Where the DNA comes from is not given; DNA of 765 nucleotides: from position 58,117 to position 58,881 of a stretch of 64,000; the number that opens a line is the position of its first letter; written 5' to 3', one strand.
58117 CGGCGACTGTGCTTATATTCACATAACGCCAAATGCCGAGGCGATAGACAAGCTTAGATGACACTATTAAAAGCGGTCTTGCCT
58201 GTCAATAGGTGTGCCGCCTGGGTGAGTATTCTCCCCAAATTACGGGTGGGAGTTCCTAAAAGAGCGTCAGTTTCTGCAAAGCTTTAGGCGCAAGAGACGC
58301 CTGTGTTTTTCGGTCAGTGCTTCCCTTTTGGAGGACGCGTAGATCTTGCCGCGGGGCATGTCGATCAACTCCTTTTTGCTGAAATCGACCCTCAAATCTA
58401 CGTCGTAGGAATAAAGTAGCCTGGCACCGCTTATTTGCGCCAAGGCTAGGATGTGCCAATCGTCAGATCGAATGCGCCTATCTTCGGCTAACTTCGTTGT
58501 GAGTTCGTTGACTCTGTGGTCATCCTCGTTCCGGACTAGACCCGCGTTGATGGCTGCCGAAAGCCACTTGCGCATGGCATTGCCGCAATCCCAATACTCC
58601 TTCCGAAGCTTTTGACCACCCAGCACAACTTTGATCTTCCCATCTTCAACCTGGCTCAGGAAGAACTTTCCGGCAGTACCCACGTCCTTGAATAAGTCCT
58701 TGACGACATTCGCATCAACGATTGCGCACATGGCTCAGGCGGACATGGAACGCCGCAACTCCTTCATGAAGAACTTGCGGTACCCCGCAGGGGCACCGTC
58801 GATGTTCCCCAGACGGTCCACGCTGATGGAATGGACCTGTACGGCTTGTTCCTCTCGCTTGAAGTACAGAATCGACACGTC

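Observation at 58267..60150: AAA_15/21 ATPase + PIN-like small protein pair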

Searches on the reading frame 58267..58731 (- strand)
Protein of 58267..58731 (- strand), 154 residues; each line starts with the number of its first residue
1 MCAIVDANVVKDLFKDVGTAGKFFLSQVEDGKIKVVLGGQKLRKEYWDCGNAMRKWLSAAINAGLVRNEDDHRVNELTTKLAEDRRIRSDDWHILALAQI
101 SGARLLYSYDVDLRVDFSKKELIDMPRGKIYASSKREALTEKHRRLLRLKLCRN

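Call 3: search_protein_families(library=pfam, proteins=[window:58267-58731:-], max_evalue=0.1)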
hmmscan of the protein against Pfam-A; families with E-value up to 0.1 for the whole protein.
window:58267-58731:- (154 aa): 2 families
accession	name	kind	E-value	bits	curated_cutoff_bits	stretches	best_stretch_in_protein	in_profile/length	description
PF21351.2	TetR_C_41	-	0.055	14.2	27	0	34-70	29-65/108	Tetracyclin repressor-like, C-terminal domain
PF01850.27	PIN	-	0.061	14.4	23.6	1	70-114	72-115/120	PIN domain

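Call 4: search_protein_families(library=padloc, proteins=[window:58267-58731:-], max_evalue=0.1)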
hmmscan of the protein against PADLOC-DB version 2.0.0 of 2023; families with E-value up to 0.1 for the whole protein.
window:58267-58731:- (154 aa): 0 families

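Call 5: search_protein_families(library=ncbifam, proteins=[window:58267-58731:-], max_evalue=0.1)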
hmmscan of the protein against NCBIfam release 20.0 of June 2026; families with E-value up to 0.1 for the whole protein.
window:58267-58731:- (154 aa): 0 families

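Call 6: find_homologous_proteins(query=window:58267-58731:-, max_evalue=0.001)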
Query window:58267-58731:- (154 aa): 465 proteins with E <= 0.001 among 523 candidates; the best 120 are listed.
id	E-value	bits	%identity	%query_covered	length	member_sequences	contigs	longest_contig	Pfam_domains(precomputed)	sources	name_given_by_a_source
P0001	3.6e-96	337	100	100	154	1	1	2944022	-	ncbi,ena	-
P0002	1.4e-65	238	71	92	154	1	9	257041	-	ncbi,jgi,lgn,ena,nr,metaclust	ncbi:MAG: hypothetical protein OXC98_09670 [bacterium]|nr:hypothetical protein [Acidimicrobiia bacte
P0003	3.2e-53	198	61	99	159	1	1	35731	-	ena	-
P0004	1.1e-49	186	63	99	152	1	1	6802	-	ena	-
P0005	7.2e-47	177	59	100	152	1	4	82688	-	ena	-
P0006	1.8e-45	172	59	99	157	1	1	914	-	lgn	-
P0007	7.3e-43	164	57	99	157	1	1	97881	-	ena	-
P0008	2.3e-42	162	57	99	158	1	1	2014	-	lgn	-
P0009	9.0e-42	160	54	99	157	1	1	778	-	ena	-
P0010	2.2e-30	123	48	99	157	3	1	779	-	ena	-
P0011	4.4e-30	123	49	100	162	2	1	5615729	-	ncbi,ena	-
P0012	6.1e-30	122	60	71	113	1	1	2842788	-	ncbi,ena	-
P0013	6.2e-30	122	46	100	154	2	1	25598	-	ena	-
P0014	1.3e-29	121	48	100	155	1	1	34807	-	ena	-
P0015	1.5e-29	121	48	100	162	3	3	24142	-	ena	-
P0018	3.2e-29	120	46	99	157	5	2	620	PF01850.28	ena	-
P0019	3.4e-29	120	45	99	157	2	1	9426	PF01850.28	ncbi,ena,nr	ncbi:MAG: PIN domain-containing protein [Nitrospinae bacterium]|nr:PIN domain-containing protein [Ni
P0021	4.3e-29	119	49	100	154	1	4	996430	PF01850.28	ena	-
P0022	4.5e-29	119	42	92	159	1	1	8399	PF01850.28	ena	-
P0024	5.4e-29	119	45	99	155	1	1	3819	PF01850.28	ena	-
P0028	8.4e-29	118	47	100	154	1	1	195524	PF01850.28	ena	-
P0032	1.2e-28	118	45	99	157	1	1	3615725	PF01850.28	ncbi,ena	-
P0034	1.8e-28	117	48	99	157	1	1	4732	PF01850.28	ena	-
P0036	2.2e-28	117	47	100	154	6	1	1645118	PF01850.28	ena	-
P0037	3.0e-28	117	46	100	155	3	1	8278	PF01850.28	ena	-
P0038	3.1e-28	117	46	100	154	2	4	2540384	PF01850.28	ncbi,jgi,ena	jgi:predicted nucleic acid-binding protein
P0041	4.0e-28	116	46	99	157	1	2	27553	PF01850.28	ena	-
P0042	4.3e-28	116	45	96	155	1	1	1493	PF01850.28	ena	-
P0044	5.4e-28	116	42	99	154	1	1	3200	PF01850.28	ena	-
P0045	7.0e-28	115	42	92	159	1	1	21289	PF01850.28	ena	-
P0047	1.1e-27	115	44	99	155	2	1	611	PF01850.28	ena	-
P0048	1.2e-27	115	45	99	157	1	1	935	PF01850.28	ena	-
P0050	1.4e-27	114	43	99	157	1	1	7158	PF01850.28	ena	-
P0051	1.5e-27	114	45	99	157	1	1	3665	PF01850.28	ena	-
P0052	1.6e-27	114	44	99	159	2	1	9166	PF01850.28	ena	-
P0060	3.5e-27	113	47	100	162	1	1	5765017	PF01850.28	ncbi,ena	-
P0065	6.6e-27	112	45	99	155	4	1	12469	PF01850.28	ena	-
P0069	8.8e-27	112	44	100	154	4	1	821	PF01850.28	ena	-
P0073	1.2e-26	111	43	99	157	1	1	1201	PF01850.28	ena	-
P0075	1.2e-26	111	45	99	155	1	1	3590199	PF01850.28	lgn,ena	-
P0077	1.3e-26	111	44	100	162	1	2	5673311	PF01850.28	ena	-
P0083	1.9e-26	111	43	99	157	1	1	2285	PF01850.28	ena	-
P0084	2.6e-26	110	46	100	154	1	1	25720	PF01850.28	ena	-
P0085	2.6e-26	110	45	99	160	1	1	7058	PF01850.28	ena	-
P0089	2.9e-26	110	43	99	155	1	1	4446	PF01850.28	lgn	-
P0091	3.4e-26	110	45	99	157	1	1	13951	PF01850.28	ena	-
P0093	4.4e-26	110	45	99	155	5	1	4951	PF01850.28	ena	-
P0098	5.8e-26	109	45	99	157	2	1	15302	PF01850.28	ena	-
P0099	6.3e-26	109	46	100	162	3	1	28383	PF01850.28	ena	-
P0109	1.2e-25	108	43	99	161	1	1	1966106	PF01850.28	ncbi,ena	-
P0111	1.2e-25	108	43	99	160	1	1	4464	PF01850.28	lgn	-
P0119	1.8e-25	108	43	99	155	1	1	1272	PF01850.28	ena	-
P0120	1.8e-25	108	44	99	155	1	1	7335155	PF01850.28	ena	-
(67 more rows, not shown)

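Call 8: search_solved_structures(query=window:58267-58731:-, max_evalue=10)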
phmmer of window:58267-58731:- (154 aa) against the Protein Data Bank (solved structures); distinct sequences matched with E-value up to 10: 5.
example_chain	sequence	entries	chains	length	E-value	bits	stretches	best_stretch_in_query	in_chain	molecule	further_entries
7p12_A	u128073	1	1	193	0.00017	24.8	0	82-108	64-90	DeNovoTIM13-SB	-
6yqx_A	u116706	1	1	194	0.00027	24.2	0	82-111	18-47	de novo designed TIM barrel DeNovoTIM13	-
8r8n_A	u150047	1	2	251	0.076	16.2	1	50-123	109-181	HalluTIM2-2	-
8iaz_A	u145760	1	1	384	0.71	13.1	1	87-147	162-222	Transposase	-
6z6f_C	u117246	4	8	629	0.96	12.6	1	81-131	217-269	HDA1 complex subunit 2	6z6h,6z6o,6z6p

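Call 11: search_solved_structures(query=A1, max_evalue=10, show_alignments=2)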
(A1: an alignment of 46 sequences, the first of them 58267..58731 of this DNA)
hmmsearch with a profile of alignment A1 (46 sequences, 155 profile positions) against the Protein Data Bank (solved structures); distinct sequences matched with E-value up to 10: 1.
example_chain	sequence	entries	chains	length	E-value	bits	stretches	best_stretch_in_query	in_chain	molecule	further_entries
7by2_B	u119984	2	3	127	0.13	15.7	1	3-109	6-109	Ribonuclease VapC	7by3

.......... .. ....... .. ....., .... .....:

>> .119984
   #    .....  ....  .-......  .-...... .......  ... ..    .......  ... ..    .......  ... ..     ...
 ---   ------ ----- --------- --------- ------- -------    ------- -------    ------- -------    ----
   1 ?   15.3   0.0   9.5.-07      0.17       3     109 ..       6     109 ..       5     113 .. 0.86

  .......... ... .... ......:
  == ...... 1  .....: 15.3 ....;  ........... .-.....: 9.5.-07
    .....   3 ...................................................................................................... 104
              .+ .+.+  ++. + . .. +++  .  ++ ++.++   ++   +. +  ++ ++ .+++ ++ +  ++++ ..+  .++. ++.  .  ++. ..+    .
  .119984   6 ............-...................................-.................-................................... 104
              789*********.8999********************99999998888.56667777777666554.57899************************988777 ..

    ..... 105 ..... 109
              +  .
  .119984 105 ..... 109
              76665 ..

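Call 12: search_protein_families(library=pfam, alignment_id=A1, max_evalue=0.01)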
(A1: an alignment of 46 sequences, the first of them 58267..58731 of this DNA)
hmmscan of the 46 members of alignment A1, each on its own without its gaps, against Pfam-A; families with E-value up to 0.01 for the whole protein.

A. member 1, window:58267-58731:- (154 aa): 0 families

B. families by the number of members that match (of 46 scanned): 4 families
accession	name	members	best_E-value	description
PF01850.27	PIN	40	8.4e-08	PIN domain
PF13470.12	PIN_3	1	0.0026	PIN domain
PF04536.20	TPM_phosphatase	1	0.0044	TPM domain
PF14367.12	DUF4411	1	0.0047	Domain of unknown function (DUF4411)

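Call 13: find_related_loci(query=A1, collection=genome_contigs, flank=5000)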
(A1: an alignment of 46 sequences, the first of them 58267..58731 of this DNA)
Query A1 (154 aa) in genome_contigs; peptide patterns used: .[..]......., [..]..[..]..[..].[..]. (x = any residue, [..] = any of these).
279 stretches matched a pattern; 238 encode a relative of the query (tblastn E <= 1e-3); the best 80 are kept; 80 distinct loci.
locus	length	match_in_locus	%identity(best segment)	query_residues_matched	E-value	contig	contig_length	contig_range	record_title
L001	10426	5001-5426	71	1-142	8e-65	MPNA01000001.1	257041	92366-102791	MAG: bacterium OM1 bin76 NODE_42_length_257041_cov_17.644_ID_83, whole genome shotgun sequence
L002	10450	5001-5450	55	1-147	1e-42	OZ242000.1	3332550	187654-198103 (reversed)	MAG: Acidimicrobiia bacterium isolate 2de4d7b0-df0b-474f-a321-03b588d4267d genome assembly, chromosome: 1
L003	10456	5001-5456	47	1-153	1e-36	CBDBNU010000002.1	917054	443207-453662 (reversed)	MAG: Dehalococcoidia bacterium isolate 71a96c89-020c-4782-a771-d9249ff8f4bc genome assembly, contig: contig_2, whole gen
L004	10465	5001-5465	46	1-154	4e-36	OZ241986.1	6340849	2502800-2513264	MAG: Candidatus Latescibacterota bacterium isolate 0d522d25-140f-41b3-910f-d932058e053c genome assembly, chromosome: 1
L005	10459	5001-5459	49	1-154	7e-36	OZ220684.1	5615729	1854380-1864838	MAG: Caldilineaceae bacterium isolate 3e4e9cff-9e2e-4453-a09c-181873e11f57 genome assembly, chromosome: 1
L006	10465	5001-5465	46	1-154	1e-35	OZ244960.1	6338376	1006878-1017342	MAG: Candidatus Latescibacterota bacterium isolate 84ceb019-2832-410a-8319-f59b3e32517b genome assembly, chromosome: 1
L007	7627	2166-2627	45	1-153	2e-35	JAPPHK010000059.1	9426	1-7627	MAG: Nitrospinota bacterium isolate RHO1_bin_79 NODE_9304_length_9426_cov_9.921246, whole genome shotgun sequence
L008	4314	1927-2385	47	1-154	2e-35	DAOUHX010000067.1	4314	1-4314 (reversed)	MAG TPA_asm: Caldilineaceae bacterium isolate S2_117 k129_364579, whole genome shotgun sequence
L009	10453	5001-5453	47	1-152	1e-35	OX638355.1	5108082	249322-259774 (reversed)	MAG: Terriglobia bacterium isolate 290eebee-5386-4bec-b87c-7b5c19ab3581 genome assembly, chromosome: 1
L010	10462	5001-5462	45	1-153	9e-35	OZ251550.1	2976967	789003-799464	MAG: Nitrospirales bacterium isolate d59870a2-bf11-498b-9867-9f61eb436578 genome assembly, chromosome: 1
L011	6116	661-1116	45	1-153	7e-35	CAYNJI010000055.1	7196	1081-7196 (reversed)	MAG TPA_asm: uncultured Dehalococcoidia bacterium isolate SRP144767_co2_130 genome assembly, contig: NODE_10108_length_7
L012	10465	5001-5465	46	1-154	8e-35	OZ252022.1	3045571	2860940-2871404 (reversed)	MAG: Dehalococcoidia bacterium isolate 06bcde79-657e-4a1d-bd84-e3996ea03b32 genome assembly, chromosome: 1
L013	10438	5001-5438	47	1-147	8e-35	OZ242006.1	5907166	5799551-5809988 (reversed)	MAG: Caldilineaceae bacterium isolate bae19857-78f1-445b-b865-dfd914d151a3 genome assembly, chromosome: 1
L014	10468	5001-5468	43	1-153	6e-35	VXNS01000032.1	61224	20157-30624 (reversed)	MAG: Synechococcus sp. SB0662_bin_14 NODE_522_length_61224_cov_413.367506, whole genome shotgun sequence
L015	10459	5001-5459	45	1-152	2e-34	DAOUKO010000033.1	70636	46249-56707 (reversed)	MAG TPA_asm: Dehalococcoidia bacterium isolate S7_336 k113_2702714, whole genome shotgun sequence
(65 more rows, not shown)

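Call 18: predict_structure(alignment_id=A1)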
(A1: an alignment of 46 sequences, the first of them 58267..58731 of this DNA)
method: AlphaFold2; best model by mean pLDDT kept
length: 154 residues; sequences in the alignment: 46
mean_pLDDT: 77.5   pTM: 0.73
mean pLDDT of the five models: 77.5, 77.2, 76.8, 73.4, 70.7
residues with pLDDT >= 90: 7; 70-90: 106; 50-70: 40; < 50: 1
segments of 3 or more residues with pLDDT < 50: none
pLDDT, mean of each block of 10 residues (from residue 1): 75 66 78 84 82 83 87 90 87 87 78 79 61 66 69 58
secondary structure, 60 per line:
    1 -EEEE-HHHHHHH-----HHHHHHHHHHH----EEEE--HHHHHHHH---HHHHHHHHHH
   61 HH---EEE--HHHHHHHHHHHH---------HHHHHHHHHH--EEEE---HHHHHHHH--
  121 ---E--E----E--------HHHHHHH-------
elements in order: E2-5 H7-13 H19-29 E34-37 H40-47 H51-62 E66-68 H71-82 H92-101 E104-107 H111-118 H141-147

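Call 31: search_protein_families(library=padloc, alignment_id=A1, max_evalue=0.01)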
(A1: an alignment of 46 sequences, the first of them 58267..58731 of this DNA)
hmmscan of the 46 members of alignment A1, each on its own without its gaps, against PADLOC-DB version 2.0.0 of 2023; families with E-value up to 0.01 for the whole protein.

A. member 1, window:58267-58731:- (154 aa): 0 families

B. families by the number of members that match (of 46 scanned): 4 families
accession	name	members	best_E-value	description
PDLC01749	Cas2b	1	0.002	-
PDLC02076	Cas2b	1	0.0075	-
PDLC03206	mREase_II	1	0.0083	Type II methyl-directed restriction enzyme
PDLC00311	PtuA1|PtuA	1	0.0091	AAA ATPase domain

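Call 34: search_dna_similar(query=window:58267-58731:-, collection=plasmids, mode=protein, max_evalue=0.001, max_rows=20)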
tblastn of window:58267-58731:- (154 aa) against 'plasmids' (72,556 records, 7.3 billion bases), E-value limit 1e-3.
No match.

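Call 50: find_encoding_contigs(protein=P0001, flank=8000, max_places=3)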
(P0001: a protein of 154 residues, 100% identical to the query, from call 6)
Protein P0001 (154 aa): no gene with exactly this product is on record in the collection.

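Call 61: find_related_loci(query=A1, collection=viral_contigs, flank=5000)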
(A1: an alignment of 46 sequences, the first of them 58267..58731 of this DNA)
Query A1 (154 aa) in viral_contigs; peptide patterns used: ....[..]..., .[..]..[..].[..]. (x = any residue, [..] = any of these).
435 stretches matched a pattern, but none encodes a relative of the query by tblastn (E <= 1e-3).

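Call 63: search_protein_families(library=pfam, alignment_id=A4, max_evalue=0.00001)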
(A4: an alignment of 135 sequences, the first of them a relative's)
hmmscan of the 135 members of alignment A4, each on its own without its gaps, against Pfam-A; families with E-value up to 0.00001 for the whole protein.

A. member 1, L001:5920-6519:+ (199 aa): 0 families

B. families by the number of members that match (of 135 scanned): 90 families (the first 25 are shown)
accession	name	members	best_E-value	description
PF12146.15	Hydrolase_4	8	2.2e-17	Serine aminopeptidase, S33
PF13561.12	adh_short_C2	7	4.1e-70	Enoyl-(Acyl carrier protein) reductase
PF00106.31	adh_short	7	1.5e-59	short chain dehydrogenase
PF00561.26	Abhydrolase_1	7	6.4e-30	alpha/beta hydrolase fold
PF12697.13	Abhydrolase_6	7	3.1e-14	Alpha/beta hydrolase family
PF08659.16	KR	7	1.3e-13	KR domain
PF00732.25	GMC_oxred_N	5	9.4e-44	GMC oxidoreductase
PF05199.19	GMC_oxred_C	5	2.8e-33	GMC oxidoreductase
PF13175.12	AAA_15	5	4.9e-19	AAA ATPase domain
PF13304.12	AAA_21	4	3.6e-35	AAA domain, putative AbiEii toxin, Type IV TA system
PF02463.25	SMC_N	4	2.7e-12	RecF/RecN/SMC N terminal domain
PF07690.21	MFS_1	3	1.6e-43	Major Facilitator Superfamily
PF00316.25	FBPase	2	4.2e-74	Fructose-1-6-bisphosphatase, N-terminal domain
PF18913.5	FBPase_C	2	4.1e-48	Fructose-1-6-bisphosphatase, C-terminal domain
PF13635.12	DUF4143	2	4.2e-46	Domain of unknown function (DUF4143)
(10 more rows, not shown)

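Call 64: search_protein_families(library=padloc, alignment_id=A4, max_evalue=1e-10)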
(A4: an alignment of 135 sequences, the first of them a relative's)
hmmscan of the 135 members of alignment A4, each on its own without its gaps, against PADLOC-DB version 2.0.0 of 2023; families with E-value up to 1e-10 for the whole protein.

A. member 1, L001:5920-6519:+ (199 aa): 0 families

B. families by the number of members that match (of 135 scanned): 123 families (the first 25 are shown)
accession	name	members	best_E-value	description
PDLC04135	mad3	5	1.6e-30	mads_3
PDLC02335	AbiLi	4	3.1e-85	AbiLi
PDLC04177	HEC-01A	4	2e-49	-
PDLC04176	HEC-01A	4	9.4e-45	-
PDLC04178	HEC-01A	4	7.5e-43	-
PDLC02980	AriA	4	4e-34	-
PDLC04393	PDC-M07A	4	6.3e-30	-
PDLC04391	PDC-M07A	4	4.8e-28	-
PDLC04389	PDC-M07A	4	2.8e-27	-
PDLC04392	PDC-M07A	4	7.9e-27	-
PDLC04175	HEC-01A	3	1.6e-122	-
PDLC04184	HEC-01A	3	3.4e-49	-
PDLC04182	HEC-01A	3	8.8e-40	-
PDLC04183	HEC-01A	3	6.9e-32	-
PDLC04144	HEC-01B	3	1.6e-28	-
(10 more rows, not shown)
